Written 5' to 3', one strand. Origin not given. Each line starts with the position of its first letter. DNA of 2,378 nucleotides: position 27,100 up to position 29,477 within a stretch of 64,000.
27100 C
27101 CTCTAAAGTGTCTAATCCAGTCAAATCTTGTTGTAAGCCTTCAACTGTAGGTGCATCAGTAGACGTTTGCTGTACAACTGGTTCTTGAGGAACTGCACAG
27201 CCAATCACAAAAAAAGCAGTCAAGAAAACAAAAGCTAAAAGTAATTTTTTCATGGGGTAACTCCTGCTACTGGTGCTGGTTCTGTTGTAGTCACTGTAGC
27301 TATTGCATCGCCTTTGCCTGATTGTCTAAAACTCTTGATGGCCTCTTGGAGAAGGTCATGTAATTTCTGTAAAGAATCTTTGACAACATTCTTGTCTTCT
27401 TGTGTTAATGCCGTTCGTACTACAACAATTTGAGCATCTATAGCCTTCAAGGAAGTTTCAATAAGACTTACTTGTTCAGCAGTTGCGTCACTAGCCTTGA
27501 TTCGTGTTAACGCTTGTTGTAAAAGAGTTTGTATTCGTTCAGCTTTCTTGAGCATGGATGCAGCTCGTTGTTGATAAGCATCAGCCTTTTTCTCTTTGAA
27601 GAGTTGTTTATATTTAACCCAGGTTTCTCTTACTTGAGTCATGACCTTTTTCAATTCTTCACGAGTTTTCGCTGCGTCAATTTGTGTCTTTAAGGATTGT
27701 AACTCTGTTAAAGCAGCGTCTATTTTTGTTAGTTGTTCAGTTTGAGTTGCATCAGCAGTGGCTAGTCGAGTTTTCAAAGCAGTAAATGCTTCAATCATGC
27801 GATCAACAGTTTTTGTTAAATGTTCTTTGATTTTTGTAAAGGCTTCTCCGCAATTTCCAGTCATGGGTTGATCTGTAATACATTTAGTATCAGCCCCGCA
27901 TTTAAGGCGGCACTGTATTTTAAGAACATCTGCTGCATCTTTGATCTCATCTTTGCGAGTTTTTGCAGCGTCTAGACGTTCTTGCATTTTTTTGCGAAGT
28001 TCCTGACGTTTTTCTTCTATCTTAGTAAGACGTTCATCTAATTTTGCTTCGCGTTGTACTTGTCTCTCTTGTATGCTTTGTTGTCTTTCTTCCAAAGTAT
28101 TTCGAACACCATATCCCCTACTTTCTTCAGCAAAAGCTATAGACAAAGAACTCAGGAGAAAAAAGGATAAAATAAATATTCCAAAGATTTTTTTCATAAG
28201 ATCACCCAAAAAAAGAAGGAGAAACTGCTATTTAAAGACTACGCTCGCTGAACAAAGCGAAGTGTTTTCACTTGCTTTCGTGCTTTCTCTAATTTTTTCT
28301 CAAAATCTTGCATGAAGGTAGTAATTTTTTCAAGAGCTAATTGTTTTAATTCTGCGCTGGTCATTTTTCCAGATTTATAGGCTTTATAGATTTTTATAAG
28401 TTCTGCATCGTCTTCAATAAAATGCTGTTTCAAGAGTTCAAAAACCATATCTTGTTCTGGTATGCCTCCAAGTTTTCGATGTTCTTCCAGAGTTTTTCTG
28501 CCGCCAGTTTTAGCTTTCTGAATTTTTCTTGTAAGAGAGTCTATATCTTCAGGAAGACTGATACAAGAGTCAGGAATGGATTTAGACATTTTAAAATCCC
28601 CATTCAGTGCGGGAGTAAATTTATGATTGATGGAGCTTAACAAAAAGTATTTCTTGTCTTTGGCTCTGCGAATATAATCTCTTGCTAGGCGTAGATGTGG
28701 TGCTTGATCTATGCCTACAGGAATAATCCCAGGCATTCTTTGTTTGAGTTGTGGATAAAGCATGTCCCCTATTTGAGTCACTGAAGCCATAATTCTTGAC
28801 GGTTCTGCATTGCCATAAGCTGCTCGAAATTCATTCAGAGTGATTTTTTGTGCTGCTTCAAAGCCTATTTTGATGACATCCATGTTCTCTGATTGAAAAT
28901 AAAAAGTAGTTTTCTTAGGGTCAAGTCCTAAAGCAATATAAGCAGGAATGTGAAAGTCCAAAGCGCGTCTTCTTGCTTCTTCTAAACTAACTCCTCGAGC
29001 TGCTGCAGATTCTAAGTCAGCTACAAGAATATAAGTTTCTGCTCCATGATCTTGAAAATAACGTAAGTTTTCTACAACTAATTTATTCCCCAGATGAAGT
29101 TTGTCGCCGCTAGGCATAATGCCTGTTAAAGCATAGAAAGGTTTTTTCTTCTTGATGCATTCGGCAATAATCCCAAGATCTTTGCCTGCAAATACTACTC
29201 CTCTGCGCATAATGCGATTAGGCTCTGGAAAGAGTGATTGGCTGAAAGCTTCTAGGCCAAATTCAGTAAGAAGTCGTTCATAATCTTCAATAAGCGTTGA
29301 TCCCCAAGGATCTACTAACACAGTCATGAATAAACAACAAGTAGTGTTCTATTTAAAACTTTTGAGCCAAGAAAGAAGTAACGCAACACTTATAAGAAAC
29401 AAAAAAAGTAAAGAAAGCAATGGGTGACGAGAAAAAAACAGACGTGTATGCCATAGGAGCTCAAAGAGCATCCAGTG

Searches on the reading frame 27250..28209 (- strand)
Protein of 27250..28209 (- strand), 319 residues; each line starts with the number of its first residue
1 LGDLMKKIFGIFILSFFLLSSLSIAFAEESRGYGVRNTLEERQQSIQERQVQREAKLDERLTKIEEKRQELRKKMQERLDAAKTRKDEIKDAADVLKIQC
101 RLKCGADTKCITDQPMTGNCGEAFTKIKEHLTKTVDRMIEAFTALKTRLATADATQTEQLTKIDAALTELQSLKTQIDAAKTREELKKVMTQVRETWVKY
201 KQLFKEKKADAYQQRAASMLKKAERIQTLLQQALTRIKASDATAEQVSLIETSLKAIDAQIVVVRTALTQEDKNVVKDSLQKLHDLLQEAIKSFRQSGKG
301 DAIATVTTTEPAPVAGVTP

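Call 43: search_protein_families(library=pfam, proteins=[window:27250-28209:-], max_evalue=0.001)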
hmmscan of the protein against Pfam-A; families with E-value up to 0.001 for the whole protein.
window:27250-28209:- (319 aa): 1 family
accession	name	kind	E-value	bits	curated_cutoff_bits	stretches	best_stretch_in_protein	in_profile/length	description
PF00517.22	GP41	-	1.6e-06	28.6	29.6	1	44-176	8-140/197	Retroviral envelope protein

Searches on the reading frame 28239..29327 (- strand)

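Call 43: search_protein_families(library=pfam, proteins=[window:28239-29327:-], max_evalue=0.001)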
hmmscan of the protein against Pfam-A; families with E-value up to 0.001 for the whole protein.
window:28239-29327:- (362 aa): 1 family
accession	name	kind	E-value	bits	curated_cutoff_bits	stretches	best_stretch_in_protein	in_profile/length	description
PF00579.31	tRNA-synt_1b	-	9e-41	140.5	21.1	1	60-339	2-291/292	tRNA synthetases class I (W and Y)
